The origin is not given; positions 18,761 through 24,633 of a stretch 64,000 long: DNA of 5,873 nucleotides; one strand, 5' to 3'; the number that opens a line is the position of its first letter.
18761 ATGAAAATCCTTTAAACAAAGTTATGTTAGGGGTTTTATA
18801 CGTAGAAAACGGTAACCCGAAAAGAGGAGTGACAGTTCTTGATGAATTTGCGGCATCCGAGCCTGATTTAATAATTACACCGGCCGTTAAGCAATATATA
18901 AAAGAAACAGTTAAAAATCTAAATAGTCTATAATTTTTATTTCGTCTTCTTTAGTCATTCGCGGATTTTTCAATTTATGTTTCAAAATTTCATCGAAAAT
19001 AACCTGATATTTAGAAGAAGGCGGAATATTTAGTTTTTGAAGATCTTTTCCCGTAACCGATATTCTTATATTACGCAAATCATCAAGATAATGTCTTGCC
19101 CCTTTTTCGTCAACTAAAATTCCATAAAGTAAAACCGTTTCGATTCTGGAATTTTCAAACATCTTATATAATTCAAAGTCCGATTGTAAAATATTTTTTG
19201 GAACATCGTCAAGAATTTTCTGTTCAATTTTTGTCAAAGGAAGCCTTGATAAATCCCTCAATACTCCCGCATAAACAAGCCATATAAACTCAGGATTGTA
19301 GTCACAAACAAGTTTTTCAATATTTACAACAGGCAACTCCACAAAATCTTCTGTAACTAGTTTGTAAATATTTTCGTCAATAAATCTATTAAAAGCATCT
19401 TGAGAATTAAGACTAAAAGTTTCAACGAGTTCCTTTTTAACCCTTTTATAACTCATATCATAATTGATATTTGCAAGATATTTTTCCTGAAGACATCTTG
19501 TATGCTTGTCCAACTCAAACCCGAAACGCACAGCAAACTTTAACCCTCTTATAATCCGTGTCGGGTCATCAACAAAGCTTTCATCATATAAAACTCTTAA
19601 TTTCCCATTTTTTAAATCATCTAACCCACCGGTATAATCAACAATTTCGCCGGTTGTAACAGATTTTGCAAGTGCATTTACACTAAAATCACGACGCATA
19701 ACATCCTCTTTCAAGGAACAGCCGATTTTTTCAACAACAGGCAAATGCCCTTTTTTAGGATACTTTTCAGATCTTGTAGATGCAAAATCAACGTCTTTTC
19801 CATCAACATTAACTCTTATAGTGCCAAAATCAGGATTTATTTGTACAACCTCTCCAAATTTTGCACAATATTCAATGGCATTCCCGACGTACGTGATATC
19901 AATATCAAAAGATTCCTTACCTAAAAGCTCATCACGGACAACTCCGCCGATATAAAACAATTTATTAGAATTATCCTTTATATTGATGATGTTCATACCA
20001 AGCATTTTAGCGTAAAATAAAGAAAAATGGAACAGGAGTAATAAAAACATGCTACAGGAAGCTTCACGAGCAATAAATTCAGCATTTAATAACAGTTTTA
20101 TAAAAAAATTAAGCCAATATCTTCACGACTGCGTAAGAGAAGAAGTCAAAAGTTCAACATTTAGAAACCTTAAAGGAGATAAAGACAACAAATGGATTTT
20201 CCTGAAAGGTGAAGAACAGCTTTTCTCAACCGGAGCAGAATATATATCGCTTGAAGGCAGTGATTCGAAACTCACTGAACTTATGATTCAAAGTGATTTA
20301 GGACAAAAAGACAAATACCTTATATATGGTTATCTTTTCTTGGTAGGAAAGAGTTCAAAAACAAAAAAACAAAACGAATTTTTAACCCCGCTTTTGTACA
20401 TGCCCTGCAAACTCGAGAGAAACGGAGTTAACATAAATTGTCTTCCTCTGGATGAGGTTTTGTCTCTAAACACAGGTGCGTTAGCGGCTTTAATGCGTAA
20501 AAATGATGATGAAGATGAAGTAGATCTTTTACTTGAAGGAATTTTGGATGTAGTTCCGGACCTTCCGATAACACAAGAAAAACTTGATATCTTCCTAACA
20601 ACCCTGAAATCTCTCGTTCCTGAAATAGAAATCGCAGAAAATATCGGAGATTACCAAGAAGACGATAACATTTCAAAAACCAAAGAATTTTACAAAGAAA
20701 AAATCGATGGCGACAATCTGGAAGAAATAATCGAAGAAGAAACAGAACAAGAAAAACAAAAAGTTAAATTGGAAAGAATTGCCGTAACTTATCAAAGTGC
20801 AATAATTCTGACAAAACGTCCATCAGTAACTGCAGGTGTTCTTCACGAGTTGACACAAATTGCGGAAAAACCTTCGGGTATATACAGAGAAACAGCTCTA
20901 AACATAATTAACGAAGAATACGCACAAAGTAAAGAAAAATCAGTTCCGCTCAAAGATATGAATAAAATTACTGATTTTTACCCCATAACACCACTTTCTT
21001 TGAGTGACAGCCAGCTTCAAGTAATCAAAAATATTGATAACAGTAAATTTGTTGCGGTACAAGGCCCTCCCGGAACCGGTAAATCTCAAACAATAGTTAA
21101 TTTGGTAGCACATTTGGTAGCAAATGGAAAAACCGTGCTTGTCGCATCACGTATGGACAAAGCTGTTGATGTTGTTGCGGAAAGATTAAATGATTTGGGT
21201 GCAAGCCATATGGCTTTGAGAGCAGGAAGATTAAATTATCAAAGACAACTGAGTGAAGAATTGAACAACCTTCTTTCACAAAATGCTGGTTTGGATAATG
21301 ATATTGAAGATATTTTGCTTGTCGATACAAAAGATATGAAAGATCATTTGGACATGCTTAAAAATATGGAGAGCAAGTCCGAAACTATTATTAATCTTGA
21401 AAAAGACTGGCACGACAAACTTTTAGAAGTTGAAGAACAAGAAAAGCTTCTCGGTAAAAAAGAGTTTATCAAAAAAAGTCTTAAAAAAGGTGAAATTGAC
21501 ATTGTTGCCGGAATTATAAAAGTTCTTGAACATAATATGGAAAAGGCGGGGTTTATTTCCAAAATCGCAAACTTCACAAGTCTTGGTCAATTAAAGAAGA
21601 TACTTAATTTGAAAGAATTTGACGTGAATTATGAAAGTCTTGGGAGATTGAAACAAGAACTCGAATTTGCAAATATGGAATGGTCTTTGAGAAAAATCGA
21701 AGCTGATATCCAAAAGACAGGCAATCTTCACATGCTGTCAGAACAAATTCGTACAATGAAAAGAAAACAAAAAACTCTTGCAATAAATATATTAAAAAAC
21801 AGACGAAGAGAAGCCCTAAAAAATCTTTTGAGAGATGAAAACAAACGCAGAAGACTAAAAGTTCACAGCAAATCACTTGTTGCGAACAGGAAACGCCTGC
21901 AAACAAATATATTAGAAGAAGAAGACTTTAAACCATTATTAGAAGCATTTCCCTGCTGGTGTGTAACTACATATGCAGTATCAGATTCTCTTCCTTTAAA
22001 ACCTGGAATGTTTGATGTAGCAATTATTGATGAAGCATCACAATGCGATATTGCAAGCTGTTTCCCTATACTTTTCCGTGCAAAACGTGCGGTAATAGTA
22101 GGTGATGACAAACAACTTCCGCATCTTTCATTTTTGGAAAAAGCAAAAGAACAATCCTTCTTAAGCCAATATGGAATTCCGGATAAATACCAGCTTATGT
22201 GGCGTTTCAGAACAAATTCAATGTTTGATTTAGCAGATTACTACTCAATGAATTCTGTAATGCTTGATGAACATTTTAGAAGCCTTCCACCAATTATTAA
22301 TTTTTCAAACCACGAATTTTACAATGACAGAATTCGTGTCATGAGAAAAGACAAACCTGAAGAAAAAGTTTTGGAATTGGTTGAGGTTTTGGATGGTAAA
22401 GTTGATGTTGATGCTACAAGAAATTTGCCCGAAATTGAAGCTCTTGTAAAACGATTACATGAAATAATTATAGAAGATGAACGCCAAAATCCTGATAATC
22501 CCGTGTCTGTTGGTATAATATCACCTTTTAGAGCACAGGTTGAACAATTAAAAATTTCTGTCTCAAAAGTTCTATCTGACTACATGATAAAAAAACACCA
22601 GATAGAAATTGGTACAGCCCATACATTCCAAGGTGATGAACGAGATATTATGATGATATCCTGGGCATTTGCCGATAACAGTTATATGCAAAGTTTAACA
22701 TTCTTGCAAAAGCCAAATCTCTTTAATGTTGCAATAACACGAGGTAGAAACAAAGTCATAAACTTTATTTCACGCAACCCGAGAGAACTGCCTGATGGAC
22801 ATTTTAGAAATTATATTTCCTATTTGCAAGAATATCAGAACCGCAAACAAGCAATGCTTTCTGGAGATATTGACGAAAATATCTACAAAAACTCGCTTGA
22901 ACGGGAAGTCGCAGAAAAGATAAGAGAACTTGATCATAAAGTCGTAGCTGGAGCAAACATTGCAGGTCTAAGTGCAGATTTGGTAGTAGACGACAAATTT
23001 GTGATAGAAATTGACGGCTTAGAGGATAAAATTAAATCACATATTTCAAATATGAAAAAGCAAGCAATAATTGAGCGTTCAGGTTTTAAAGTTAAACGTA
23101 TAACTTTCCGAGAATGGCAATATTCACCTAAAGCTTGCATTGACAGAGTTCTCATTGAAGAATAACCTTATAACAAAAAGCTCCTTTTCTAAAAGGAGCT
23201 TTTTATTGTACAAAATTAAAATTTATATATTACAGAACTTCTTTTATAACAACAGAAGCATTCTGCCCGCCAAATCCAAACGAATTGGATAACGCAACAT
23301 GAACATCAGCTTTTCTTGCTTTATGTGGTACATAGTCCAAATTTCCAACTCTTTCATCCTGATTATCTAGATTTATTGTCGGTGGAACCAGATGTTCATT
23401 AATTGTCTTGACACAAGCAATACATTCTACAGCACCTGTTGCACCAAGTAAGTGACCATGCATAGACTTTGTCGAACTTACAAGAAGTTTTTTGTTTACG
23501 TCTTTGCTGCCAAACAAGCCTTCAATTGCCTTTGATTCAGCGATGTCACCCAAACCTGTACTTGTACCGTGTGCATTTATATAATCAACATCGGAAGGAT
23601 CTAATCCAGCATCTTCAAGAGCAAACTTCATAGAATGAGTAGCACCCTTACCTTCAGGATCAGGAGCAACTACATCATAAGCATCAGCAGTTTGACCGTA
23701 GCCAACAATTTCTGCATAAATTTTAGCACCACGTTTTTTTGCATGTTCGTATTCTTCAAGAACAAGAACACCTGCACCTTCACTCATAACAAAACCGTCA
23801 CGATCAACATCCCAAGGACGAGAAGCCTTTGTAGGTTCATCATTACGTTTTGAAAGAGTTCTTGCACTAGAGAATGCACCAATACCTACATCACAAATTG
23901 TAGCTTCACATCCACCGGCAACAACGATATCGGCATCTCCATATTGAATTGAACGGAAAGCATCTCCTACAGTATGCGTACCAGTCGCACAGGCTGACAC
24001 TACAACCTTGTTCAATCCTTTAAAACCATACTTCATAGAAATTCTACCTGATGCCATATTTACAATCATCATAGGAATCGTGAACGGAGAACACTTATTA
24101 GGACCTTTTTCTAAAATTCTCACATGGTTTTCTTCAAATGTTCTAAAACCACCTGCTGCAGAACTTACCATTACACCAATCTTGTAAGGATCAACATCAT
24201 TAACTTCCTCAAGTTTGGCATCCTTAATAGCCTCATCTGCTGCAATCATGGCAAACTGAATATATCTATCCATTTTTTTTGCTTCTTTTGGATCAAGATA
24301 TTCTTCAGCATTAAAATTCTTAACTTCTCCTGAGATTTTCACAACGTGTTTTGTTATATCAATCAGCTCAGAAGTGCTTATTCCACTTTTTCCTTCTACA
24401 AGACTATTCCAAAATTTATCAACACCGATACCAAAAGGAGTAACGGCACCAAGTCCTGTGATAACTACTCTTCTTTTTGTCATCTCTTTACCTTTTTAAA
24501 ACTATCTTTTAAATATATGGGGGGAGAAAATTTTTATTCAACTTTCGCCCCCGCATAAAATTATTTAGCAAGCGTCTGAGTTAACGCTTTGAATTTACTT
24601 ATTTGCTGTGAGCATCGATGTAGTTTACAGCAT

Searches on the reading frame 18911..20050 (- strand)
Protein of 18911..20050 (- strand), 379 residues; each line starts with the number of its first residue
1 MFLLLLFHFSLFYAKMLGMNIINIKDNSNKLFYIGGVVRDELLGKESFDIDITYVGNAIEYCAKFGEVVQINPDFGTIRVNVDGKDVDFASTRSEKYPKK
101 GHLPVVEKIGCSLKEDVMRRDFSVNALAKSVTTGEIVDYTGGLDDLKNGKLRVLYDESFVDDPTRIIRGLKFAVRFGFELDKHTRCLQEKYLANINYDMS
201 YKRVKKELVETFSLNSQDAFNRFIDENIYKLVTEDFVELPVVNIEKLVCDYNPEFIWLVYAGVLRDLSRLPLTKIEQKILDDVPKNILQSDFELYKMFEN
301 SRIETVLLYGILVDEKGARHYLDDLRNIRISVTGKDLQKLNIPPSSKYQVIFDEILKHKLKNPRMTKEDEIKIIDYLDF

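Call 14: search_protein_families(library=pfam, proteins=[window:18911-20050:-], max_evalue=0.01)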
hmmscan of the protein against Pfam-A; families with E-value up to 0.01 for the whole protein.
window:18911-20050:- (379 aa): 1 family
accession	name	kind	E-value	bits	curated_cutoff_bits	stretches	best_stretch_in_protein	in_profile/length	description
PF01743.26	PolyA_pol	-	5.6e-27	95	23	1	32-152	2-126/126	Poly A polymerase head domain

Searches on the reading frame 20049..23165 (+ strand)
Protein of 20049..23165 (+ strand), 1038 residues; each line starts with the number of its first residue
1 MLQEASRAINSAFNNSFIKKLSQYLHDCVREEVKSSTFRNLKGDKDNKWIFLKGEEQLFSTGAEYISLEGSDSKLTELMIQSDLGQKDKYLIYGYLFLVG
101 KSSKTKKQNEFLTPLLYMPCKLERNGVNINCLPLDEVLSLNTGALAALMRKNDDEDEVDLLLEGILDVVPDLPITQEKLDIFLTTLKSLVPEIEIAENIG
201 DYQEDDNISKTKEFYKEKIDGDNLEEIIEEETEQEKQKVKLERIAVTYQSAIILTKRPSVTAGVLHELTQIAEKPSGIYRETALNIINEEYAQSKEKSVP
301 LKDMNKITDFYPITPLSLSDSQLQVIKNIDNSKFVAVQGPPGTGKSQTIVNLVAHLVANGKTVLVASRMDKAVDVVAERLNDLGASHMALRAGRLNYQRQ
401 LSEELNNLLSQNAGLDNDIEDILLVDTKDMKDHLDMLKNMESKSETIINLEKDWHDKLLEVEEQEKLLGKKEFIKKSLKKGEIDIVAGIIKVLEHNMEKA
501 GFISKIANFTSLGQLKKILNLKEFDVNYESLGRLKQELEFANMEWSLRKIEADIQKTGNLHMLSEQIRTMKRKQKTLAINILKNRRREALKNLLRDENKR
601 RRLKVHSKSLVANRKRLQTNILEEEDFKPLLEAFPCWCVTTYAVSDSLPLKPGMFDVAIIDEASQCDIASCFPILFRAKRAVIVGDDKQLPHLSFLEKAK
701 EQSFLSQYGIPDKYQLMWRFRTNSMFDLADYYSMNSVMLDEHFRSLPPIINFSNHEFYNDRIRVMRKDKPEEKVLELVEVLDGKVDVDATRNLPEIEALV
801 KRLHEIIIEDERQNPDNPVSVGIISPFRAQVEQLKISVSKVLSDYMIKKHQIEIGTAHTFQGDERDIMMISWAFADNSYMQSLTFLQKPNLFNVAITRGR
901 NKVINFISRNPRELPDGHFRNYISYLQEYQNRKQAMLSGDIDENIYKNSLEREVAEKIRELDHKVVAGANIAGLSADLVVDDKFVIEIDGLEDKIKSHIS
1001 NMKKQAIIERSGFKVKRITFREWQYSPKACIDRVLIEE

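Call 14: search_protein_families(library=pfam, proteins=[window:20049-23165:+], max_evalue=0.01)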
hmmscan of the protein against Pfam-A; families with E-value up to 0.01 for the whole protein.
window:20049-23165:+ (1038 aa): 16 families
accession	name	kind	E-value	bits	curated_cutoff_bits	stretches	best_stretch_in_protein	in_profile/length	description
PF13086.12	AAA_11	-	6.9e-27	95.3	27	2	318-477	2-177/257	AAA domain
PF13087.12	AAA_12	-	1.1e-21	77.8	27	1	724-904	4-189/195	AAA domain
PF13245.12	AAA_19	-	1.6e-12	48.2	25.1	1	323-441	2-115/134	AAA domain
PF13604.12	AAA_30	-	1.1e-11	45.2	27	1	318-438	2-107/191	AAA domain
PF18741.7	MTES_1575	-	2.2e-08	34.5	38.2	1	951-1035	2-93/96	REase_MTES_1575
PF01443.25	Viral_helicase1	-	2.3e-06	28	21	0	651-724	56-134/228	Viral superfamily 1 RNA helicase core domain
PF00270.35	DEAD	-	9.1e-05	22.7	26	1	321-434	3-109/167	DEAD/DEAH box helicase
PF09848.15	SLFN-g3_helicase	-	0.00012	22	24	1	333-384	2-55/354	Schlafen group 3, DNA/RNA helicase domain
PF00580.27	UvrD-helicase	-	0.00013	22.2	23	1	319-474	2-160/271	UvrD/REP helicase N-terminal domain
PF05127.21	NAT10_TcmA_helicase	-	0.00029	21.2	22.7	0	337-391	2-61/176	RNA cytidine acetyltransferase NAT10/TcmA, helicase domain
PF20720.3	nSTAND3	-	0.00043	20.4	27.2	1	325-378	10-63/155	Novel STAND NTPase 3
PF02562.22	PhoH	-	0.0027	17.7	27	1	319-412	6-94/205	PhoH-like protein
PF13401.12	AAA_22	-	0.0048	17.6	27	0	331-426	4-91/130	AAA domain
PF04851.21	ResIII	-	0.0074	16.6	22.5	0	317-369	3-63/164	Type III restriction enzyme, res subunit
PF03308.22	MeaB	-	0.0082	15.6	23.1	0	325-365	26-66/273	Methylmalonyl Co-A mutase-associated GTPase MeaB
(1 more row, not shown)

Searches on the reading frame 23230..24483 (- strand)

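Call 14: search_protein_families(library=pfam, proteins=[window:23230-24483:-], max_evalue=0.01)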
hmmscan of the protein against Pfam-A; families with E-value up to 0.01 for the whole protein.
window:23230-24483:- (417 aa): 3 families
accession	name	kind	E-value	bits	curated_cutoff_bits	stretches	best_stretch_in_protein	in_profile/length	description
PF00109.32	ketoacyl-synt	-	3.6e-59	200.9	20.8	1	4-248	2-252/252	Beta-ketoacyl synthase, N-terminal domain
PF02801.28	Ketoacyl-synt_C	-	1e-36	125.9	20.8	1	256-372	1-118/119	Beta-ketoacyl synthase, C-terminal domain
PF00108.29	Thiolase_N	-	3.3e-05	23.8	26.4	1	161-194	81-114/260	Thiolase, N-terminal domain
